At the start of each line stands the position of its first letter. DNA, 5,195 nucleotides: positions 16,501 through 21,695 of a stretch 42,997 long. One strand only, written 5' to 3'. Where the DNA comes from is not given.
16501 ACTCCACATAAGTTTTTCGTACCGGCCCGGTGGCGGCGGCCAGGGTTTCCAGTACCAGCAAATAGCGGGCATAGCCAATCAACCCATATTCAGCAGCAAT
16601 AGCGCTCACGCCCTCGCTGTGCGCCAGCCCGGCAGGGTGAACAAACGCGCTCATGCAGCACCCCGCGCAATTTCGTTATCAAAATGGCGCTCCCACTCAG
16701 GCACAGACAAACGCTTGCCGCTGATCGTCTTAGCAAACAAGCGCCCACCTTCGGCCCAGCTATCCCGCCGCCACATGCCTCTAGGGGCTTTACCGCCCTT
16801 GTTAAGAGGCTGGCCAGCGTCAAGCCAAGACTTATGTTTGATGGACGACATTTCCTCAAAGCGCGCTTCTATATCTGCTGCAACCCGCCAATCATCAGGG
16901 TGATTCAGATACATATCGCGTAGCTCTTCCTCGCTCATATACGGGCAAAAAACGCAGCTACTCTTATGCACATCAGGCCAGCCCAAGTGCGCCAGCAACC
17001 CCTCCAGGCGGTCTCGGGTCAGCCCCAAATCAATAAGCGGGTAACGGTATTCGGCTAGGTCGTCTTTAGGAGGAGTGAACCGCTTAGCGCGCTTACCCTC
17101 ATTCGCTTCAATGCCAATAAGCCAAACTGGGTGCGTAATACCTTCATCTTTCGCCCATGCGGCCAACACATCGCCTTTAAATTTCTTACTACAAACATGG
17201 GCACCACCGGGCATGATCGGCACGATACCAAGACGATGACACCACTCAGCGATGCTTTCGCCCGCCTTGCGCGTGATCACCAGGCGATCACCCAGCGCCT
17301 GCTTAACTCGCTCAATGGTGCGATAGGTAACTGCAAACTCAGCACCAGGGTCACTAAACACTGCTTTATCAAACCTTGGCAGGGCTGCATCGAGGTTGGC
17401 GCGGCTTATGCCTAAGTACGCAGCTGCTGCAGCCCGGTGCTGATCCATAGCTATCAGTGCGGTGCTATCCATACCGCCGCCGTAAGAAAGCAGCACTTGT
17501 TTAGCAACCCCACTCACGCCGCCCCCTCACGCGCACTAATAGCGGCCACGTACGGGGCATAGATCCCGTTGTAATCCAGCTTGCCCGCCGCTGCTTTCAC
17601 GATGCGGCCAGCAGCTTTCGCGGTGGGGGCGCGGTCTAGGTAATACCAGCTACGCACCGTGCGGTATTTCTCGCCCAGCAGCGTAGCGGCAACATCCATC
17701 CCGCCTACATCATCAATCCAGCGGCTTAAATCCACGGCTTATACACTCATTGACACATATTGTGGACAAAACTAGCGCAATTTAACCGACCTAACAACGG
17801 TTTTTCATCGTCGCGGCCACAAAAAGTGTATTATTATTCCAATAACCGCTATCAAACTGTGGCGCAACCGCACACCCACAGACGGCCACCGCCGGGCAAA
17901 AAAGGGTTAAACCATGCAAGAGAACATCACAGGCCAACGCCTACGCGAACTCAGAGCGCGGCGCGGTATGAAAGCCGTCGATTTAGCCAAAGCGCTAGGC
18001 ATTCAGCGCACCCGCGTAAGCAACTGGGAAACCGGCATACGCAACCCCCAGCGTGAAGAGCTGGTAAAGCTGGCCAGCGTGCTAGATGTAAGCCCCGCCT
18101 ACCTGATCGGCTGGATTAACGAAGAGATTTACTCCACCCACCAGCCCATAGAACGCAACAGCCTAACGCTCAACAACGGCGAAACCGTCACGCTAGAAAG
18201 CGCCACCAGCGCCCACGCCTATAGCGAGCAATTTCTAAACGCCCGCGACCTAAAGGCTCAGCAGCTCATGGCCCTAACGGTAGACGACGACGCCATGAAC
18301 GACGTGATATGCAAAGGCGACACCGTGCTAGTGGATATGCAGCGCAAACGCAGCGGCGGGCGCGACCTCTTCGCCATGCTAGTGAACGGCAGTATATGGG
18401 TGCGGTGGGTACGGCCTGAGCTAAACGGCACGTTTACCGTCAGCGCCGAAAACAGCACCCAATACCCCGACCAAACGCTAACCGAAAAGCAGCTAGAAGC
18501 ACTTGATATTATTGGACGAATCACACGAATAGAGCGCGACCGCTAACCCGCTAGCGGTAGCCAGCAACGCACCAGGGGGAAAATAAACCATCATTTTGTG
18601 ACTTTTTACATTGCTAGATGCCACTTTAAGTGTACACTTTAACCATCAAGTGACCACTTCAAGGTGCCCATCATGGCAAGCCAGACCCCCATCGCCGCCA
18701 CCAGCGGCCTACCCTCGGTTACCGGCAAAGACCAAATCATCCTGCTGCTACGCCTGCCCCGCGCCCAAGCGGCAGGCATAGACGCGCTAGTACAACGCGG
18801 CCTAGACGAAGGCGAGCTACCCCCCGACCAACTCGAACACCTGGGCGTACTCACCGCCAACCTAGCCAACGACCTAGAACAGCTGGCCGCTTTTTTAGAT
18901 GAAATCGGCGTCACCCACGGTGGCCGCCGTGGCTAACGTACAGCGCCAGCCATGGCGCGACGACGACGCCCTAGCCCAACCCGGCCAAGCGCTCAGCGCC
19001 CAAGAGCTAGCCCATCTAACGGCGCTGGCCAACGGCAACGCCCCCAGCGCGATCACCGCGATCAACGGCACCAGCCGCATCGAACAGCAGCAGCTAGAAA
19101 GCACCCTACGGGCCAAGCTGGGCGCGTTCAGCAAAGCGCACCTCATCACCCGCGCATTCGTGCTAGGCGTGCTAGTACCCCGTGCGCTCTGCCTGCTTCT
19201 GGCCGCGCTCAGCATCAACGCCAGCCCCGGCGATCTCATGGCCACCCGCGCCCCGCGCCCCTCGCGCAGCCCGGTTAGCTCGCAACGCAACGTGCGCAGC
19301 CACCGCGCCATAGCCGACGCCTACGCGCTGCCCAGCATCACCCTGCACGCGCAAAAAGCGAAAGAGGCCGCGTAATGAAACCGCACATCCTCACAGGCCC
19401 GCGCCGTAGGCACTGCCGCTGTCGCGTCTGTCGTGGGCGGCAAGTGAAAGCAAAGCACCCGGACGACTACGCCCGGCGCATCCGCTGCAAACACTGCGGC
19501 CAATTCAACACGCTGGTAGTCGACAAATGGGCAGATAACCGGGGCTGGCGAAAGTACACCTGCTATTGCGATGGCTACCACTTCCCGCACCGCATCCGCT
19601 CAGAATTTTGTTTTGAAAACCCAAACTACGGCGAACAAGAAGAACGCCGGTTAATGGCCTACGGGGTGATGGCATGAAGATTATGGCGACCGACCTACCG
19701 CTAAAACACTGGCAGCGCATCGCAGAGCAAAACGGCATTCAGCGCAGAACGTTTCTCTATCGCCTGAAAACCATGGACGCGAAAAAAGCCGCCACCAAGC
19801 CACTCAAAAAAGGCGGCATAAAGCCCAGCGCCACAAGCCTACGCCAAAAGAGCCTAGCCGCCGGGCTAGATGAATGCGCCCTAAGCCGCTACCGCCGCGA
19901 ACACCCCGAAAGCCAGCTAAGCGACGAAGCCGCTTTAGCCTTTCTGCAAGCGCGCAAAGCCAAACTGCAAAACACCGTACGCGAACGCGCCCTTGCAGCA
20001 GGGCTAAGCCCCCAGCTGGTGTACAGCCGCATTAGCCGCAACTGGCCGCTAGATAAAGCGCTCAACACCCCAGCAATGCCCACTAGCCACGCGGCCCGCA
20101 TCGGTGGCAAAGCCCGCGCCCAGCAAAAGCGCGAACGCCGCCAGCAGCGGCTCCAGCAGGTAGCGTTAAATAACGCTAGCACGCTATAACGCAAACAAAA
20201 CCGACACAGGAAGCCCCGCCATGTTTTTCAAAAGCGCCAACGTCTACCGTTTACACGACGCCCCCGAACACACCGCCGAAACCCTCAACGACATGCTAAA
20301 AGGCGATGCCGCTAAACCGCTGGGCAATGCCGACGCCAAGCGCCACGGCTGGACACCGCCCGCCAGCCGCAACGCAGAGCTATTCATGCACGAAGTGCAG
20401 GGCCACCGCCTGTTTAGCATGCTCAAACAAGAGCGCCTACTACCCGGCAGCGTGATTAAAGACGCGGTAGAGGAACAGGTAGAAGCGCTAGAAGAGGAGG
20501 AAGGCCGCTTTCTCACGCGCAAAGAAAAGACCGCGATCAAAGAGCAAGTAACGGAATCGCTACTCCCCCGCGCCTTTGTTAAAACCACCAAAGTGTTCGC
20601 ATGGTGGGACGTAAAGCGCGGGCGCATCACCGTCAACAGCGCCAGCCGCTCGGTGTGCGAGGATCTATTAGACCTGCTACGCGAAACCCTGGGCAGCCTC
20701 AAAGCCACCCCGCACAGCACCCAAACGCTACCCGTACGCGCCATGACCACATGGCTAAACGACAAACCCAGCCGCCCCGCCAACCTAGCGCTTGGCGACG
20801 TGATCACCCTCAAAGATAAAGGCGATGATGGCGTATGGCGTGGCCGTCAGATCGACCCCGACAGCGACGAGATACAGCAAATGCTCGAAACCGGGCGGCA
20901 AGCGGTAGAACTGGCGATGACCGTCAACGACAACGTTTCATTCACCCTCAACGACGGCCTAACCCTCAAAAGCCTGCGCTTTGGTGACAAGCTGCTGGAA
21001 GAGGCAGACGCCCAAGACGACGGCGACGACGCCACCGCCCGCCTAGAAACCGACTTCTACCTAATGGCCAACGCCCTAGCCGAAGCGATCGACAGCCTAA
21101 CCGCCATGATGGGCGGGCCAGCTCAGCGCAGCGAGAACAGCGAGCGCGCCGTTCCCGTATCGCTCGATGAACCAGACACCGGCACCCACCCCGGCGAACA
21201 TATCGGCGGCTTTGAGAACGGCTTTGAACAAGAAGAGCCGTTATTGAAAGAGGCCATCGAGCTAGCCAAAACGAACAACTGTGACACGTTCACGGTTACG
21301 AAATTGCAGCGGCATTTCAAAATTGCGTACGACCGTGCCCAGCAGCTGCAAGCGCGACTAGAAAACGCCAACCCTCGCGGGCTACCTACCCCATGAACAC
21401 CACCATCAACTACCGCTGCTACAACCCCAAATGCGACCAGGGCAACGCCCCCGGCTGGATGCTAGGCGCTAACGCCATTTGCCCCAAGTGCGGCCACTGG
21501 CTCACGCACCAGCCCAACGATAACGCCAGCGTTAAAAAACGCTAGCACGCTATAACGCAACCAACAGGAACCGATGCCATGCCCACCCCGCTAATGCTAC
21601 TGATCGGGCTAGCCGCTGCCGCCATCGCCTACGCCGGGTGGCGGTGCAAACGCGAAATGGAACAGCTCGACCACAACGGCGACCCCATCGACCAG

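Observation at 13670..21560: Dispersed ~33-bp palindrome-plus-TATAAC module upstream of at least six transcription units, always oriented toward the downstream gene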

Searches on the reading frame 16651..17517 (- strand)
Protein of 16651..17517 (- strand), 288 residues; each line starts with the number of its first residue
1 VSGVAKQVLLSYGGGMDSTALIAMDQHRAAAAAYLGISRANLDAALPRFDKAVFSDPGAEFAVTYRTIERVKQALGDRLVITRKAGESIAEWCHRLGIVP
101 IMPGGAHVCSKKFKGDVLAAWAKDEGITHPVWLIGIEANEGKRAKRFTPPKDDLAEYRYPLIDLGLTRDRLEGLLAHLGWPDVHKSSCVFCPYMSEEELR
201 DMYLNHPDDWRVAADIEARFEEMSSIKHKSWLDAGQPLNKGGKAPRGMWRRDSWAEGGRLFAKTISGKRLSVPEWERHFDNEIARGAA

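Call 11: search_protein_families(library=pfam, proteins=[window:16651-17517:-], max_evalue=0.01)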
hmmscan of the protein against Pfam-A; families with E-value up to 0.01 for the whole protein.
window:16651-17517:- (288 aa): 1 family
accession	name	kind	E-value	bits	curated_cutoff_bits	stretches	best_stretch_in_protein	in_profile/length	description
PF01507.26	PAPS_reduct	-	0.0093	16.4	22.5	0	8-90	2-65/175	Phosphoadenosine phosphosulfate reductase domain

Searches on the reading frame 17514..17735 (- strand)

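Call 11: search_protein_families(library=pfam, proteins=[window:17514-17735:-], max_evalue=0.01)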
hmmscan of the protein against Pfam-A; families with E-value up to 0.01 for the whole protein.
window:17514-17735:- (73 aa): 0 families

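Call 35: search_protein_families(library=pfam, proteins=[window:17514-17735:-], max_evalue=10)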
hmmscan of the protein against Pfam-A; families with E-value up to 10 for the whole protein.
window:17514-17735:- (73 aa): 1 family
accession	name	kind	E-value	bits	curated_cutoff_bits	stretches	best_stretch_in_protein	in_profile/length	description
PF15943.11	YdaS_toxin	-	0.058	13.7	30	1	4-52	2-50/65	Bacterial toxin YdaS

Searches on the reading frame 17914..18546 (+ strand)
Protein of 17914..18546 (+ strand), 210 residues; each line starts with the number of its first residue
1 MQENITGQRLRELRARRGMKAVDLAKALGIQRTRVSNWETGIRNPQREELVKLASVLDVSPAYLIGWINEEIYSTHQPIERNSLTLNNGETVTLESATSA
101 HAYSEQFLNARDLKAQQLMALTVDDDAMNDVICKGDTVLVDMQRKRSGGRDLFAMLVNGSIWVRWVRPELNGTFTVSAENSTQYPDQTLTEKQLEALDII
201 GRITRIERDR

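Call 12: search_protein_families(library=pfam, proteins=[window:17914-18546:+], max_evalue=0.01)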
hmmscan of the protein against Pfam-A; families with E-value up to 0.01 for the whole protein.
window:17914-18546:+ (210 aa): 7 families
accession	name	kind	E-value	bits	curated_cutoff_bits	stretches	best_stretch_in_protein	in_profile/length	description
PF01381.28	HTH_3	-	6.1e-16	58.6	23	1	10-64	1-55/55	Helix-turn-helix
PF13560.12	HTH_31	-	1.7e-13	51.1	27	1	7-62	3-59/64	Helix-turn-helix domain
PF00717.28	Peptidase_S24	-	3.3e-12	46.6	23.3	1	103-203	24-115/116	Peptidase S24-like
PF13443.12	HTH_26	-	5.9e-10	39.7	22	1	9-69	1-62/63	Cro/C1-type HTH DNA-binding domain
PF12844.13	HTH_19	-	3.6e-08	33.6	30.2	1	7-65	1-59/64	Helix-turn-helix domain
PF07022.19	Phage_CI_repr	-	0.0014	19.4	22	1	15-65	8-58/65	Bacteriophage CI repressor helix-turn-helix domain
PF15943.11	YdaS_toxin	-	0.0019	18.4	30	0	22-41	12-31/65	Bacterial toxin YdaS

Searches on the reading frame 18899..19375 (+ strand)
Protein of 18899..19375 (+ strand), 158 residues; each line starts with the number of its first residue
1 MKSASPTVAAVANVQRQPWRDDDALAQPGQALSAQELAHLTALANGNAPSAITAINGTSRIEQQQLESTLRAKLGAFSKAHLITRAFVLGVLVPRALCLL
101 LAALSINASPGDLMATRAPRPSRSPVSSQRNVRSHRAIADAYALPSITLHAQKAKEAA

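Call 12: search_protein_families(library=pfam, proteins=[window:18899-19375:+], max_evalue=0.01)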
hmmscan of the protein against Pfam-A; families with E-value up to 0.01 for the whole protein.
window:18899-19375:+ (158 aa): 0 families

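Call 16: search_protein_families(library=phrogs, proteins=[window:18899-19375:+], max_evalue=0.001)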
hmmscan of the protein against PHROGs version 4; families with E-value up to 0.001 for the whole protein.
window:18899-19375:+ (158 aa): 1 family
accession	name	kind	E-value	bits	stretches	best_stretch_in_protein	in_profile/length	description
phrog_3282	-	transcription regulation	0.00024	22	1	28-130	44-145/158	sigma factor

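Call 35: search_protein_families(library=pfam, proteins=[window:18899-19375:+], max_evalue=10)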
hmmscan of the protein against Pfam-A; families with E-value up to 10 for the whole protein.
window:18899-19375:+ (158 aa): 2 families
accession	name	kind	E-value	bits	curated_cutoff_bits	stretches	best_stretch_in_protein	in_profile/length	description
PF11377.13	DUF3180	-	0.031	14.9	28.4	1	50-115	41-109/135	Protein of unknown function (DUF3180)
PF04602.18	Arabinose_trans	-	0.06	12.7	25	1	74-119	180-225/459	Mycobacterial cell wall arabinan synthesis protein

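Call 48: find_homologous_proteins(query=window:18899-19375:+, max_evalue=0.001)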
Query window:18899-19375:+ (158 aa): 25 proteins with E <= 0.001 among 522 candidates.
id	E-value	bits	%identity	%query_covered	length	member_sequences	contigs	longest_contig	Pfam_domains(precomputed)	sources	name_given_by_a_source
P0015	1.3e-85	302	96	99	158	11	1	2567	-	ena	-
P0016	1.5e-79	283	90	99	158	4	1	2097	-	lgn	-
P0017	2.1e-77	276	87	100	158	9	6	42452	-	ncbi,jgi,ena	-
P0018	1.1e-61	225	79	87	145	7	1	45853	-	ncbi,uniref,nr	ncbi:hypothetical protein K1Y77_17125 (plasmid) [Halomonas qaidamensis]|uniref:HTH luxR-type domain-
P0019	1.4e-59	218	78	88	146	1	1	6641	-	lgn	-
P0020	1.6e-57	212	75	85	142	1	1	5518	-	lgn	-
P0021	2.2e-56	208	74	90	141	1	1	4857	-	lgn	-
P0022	2.1e-55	205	75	87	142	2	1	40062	-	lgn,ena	-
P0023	6.5e-55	203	71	89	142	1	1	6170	-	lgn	-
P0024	2.4e-54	201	71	89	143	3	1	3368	-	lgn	-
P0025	1.9e-53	198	71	99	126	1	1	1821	-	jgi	jgi:DNA-binding CsgD family transcriptional regulator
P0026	3.0e-51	191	70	84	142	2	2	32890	-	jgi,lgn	jgi:DNA-binding CsgD family transcriptional regulator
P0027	1.3e-43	167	75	75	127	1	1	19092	-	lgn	-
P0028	2.7e-42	162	70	78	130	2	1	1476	-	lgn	-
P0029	5.0e-42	161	70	76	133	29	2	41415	-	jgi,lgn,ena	jgi:DNA-binding CsgD family transcriptional regulator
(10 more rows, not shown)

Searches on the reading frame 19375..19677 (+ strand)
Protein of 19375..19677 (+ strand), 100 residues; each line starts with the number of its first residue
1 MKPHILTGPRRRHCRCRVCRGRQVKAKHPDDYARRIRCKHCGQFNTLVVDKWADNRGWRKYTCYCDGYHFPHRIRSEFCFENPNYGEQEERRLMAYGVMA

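Call 12: search_protein_families(library=pfam, proteins=[window:19375-19677:+], max_evalue=0.01)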
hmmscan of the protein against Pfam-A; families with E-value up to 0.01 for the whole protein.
window:19375-19677:+ (100 aa): 0 families

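Call 16: search_protein_families(library=phrogs, proteins=[window:19375-19677:+], max_evalue=0.001)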
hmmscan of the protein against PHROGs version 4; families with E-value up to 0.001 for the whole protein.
window:19375-19677:+ (100 aa): 2 families
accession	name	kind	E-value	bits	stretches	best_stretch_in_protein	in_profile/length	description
phrog_17384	-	unknown function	3.3e-15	57.1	1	10-83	3-74/98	-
phrog_21581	-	unknown function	0.00092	20.1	0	34-84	20-66/152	-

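Call 35: search_protein_families(library=pfam, proteins=[window:19375-19677:+], max_evalue=10)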
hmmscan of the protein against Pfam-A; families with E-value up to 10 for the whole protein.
window:19375-19677:+ (100 aa): 1 family
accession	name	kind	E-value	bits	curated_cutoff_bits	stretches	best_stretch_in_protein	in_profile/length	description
PF09404.15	C12orf66_like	-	0.056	12.5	22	1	24-76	284-333/439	KICSTOR complex C12orf66 like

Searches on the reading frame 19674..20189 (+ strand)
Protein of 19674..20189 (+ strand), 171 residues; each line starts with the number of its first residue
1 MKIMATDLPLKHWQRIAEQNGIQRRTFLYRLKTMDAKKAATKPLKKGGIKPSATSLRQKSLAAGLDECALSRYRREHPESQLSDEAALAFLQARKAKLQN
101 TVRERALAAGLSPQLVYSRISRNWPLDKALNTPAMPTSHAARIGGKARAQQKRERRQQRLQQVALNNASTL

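Call 12: search_protein_families(library=pfam, proteins=[window:19674-20189:+], max_evalue=0.01)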
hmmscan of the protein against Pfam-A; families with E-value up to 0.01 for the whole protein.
window:19674-20189:+ (171 aa): 0 families

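Call 16: search_protein_families(library=phrogs, proteins=[window:19674-20189:+], max_evalue=0.001)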
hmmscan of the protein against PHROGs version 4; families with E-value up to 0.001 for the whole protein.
window:19674-20189:+ (171 aa): 2 families
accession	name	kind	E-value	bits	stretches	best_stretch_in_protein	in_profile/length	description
phrog_1065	-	unknown function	3.5e-14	54.1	1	15-156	15-164/192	-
phrog_3377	-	DNA, RNA and nucleotide metabolism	3.3e-06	28.1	1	99-155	106-162/196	HNH endonuclease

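Call 35: search_protein_families(library=pfam, proteins=[window:19674-20189:+], max_evalue=10)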
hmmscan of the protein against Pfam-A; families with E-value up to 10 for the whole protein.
window:19674-20189:+ (171 aa): 0 families

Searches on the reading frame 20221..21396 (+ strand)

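Call 12: search_protein_families(library=pfam, proteins=[window:20221-21396:+], max_evalue=0.01)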
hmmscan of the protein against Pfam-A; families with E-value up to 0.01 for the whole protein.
window:20221-21396:+ (391 aa): 3 families
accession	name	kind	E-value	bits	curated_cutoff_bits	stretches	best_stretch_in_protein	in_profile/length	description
PF04381.17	RdgC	-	3.2e-84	283.2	25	1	1-299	1-297/298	Putative exonuclease, RdgC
PF09397.16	FtsK_gamma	-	4.1e-05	23.6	30.6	1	337-383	2-46/63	Ftsk gamma domain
PF11796.13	DUF3323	-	0.00088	19.6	26.6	1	87-174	54-145/209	Protein of unknown function N-terminus (DUF3323)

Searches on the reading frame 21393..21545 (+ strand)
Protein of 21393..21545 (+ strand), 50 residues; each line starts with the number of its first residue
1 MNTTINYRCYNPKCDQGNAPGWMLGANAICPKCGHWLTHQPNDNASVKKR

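Call 12: search_protein_families(library=pfam, proteins=[window:21393-21545:+], max_evalue=0.01)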
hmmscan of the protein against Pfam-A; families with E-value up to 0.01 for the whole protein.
window:21393-21545:+ (50 aa): 1 family
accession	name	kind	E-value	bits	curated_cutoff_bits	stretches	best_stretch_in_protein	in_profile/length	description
PF03119.21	DNA_ligase_ZBD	-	0.0056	17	25.8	0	30-43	2-15/27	NAD-dependent DNA ligase C4 zinc finger domain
